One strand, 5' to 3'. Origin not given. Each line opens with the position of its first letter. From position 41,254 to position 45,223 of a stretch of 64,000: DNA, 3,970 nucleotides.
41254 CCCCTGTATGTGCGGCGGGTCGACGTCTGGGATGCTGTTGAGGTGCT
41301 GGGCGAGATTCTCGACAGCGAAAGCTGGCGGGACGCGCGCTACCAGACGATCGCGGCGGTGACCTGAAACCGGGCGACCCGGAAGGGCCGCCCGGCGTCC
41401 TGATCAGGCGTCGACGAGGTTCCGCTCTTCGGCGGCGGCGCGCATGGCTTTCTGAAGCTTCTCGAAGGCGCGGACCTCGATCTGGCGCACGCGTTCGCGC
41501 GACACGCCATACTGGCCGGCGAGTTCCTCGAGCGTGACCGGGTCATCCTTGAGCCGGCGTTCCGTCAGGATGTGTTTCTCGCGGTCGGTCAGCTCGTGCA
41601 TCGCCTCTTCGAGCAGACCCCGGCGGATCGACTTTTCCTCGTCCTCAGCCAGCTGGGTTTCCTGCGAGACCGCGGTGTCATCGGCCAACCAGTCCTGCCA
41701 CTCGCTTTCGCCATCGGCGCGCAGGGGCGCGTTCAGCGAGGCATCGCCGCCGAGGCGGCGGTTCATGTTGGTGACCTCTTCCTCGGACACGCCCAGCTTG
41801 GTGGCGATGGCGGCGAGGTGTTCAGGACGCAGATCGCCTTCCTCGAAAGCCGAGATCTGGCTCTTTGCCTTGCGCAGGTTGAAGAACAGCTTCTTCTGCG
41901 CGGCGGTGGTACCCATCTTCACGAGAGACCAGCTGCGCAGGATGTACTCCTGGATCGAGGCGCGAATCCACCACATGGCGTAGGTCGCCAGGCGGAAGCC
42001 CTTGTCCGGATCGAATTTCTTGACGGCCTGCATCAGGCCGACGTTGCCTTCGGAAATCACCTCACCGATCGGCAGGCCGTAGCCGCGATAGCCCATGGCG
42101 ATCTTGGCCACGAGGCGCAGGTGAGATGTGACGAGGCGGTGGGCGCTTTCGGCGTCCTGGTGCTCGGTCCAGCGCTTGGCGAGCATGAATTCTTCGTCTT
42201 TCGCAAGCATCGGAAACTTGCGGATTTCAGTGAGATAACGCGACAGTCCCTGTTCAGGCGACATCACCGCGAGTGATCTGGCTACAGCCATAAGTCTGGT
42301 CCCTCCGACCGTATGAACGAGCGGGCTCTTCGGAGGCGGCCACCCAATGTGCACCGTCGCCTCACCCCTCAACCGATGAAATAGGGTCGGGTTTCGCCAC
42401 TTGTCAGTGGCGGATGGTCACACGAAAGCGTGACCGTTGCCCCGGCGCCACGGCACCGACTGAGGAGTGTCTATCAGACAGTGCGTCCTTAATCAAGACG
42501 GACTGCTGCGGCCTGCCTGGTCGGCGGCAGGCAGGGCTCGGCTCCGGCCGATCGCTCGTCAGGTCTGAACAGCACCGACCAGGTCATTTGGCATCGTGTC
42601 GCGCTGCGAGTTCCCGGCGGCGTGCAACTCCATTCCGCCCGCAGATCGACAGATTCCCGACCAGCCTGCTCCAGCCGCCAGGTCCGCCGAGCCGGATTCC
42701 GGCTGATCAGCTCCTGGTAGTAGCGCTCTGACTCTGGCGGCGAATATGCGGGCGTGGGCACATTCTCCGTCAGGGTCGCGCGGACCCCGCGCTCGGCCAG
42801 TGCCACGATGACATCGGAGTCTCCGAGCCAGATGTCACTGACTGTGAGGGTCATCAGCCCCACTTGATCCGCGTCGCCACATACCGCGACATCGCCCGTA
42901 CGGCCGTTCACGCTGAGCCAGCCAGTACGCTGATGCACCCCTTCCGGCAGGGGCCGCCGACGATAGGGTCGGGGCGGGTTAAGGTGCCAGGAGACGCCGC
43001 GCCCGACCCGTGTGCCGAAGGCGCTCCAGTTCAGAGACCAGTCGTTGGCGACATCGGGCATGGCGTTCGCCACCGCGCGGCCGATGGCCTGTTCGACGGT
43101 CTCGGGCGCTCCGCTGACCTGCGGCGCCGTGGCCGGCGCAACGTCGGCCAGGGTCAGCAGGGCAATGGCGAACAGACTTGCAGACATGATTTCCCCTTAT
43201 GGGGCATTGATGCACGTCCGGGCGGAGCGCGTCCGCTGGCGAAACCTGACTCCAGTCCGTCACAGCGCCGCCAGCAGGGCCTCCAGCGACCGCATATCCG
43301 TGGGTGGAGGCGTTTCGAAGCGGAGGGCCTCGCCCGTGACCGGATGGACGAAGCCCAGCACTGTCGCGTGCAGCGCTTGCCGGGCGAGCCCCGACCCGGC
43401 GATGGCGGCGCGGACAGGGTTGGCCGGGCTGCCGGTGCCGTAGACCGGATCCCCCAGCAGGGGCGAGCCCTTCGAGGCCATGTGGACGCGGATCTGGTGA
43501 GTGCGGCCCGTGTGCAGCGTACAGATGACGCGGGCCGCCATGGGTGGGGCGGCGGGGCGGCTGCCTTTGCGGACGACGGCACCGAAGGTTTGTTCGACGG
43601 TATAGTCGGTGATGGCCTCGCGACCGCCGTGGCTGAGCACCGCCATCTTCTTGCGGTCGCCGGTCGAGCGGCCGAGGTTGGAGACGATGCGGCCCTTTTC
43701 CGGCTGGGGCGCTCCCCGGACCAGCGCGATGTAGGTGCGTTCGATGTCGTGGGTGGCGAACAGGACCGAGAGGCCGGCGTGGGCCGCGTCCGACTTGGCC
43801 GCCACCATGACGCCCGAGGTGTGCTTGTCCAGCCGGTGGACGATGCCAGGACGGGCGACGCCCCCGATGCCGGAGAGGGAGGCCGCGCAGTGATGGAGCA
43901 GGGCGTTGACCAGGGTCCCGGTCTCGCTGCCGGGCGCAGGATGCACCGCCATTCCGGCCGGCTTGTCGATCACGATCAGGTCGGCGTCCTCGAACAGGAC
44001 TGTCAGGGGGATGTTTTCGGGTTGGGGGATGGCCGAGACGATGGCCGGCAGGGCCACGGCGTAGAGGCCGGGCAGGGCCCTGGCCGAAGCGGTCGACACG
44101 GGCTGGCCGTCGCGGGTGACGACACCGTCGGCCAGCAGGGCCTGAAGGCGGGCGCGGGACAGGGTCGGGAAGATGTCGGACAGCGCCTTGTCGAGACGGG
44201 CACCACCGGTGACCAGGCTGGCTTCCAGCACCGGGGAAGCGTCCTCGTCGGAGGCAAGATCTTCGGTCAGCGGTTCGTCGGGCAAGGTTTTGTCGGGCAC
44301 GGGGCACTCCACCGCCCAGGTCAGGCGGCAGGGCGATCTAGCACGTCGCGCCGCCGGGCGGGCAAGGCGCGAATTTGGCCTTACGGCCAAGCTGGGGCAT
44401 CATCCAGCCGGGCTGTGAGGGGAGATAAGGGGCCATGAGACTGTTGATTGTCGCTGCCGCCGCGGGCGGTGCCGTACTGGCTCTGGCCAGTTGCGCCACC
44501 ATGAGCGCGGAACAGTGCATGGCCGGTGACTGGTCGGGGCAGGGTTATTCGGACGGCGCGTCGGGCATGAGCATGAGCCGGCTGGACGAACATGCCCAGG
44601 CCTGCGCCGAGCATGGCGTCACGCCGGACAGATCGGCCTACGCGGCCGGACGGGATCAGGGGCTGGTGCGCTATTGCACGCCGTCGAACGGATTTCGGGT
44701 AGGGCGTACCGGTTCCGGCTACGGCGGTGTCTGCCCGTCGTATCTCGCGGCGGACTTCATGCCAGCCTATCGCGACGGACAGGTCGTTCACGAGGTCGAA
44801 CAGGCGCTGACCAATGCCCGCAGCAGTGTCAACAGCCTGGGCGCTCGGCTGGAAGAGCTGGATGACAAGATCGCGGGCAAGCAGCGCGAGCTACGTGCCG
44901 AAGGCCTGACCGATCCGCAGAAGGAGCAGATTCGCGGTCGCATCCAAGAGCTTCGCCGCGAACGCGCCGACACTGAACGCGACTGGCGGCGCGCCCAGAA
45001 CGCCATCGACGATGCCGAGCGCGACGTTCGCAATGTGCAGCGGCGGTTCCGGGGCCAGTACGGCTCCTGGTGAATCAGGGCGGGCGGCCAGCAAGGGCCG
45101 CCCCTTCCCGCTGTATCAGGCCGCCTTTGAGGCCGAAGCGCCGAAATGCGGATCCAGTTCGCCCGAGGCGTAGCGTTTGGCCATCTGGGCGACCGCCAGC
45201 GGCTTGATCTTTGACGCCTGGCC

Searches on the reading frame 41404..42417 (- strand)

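Call 52: search_protein_families(library=pfam, proteins=[window:41404-42417:-], max_evalue=0.0001)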
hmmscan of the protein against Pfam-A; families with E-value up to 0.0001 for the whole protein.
window:41404-42417:- (337 aa): 5 families
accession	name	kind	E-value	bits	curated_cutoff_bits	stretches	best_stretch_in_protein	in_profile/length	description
PF04545.22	Sigma70_r4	-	1.7e-18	66.3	24.1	1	272-323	1-50/50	Sigma-70, region 4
PF04542.20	Sigma70_r2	-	3.8e-18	65.5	24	1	95-163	1-69/71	Sigma-70 region 2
PF00140.25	Sigma70_r1_2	-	2.4e-06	27.8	22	1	59-83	4-28/34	Sigma-70 factor, region 1.2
PF04539.22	Sigma70_r3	-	6.4e-06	26.6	25.3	0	204-254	26-76/78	Sigma-70 region 3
PF01381.28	HTH_3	-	7.4e-05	23.1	23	0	174-214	12-54/55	Helix-turn-helix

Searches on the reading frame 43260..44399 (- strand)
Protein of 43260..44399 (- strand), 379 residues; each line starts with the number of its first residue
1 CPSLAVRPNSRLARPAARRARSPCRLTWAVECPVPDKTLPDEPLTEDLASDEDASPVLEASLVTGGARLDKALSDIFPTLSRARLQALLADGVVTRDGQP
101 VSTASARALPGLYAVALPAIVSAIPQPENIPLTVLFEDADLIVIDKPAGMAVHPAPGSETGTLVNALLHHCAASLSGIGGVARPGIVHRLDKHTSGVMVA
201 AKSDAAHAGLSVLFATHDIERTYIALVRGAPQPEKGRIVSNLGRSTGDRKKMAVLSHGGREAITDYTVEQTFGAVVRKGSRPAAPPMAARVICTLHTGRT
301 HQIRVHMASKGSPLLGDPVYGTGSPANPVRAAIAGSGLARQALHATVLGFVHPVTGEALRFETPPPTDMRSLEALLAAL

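Call 52: search_protein_families(library=pfam, proteins=[window:43260-44399:-], max_evalue=0.0001)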
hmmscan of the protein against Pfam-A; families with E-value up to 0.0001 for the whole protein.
window:43260-44399:- (379 aa): 1 family
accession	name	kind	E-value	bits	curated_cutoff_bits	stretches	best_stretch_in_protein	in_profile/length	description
PF00849.27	PseudoU_synth_2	-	1.3e-30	107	26.8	1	140-309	1-152/152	RNA pseudouridylate synthase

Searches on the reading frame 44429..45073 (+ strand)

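Call 52: search_protein_families(library=pfam, proteins=[window:44429-45073:+], max_evalue=0.0001)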
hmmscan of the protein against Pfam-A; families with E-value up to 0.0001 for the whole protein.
window:44429-45073:+ (214 aa): 1 family
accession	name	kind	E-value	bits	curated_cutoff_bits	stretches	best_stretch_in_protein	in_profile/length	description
PF10973.13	DUF2799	-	2.6e-23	82.7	25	1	34-118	1-85/86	Protein of unknown function (DUF2799)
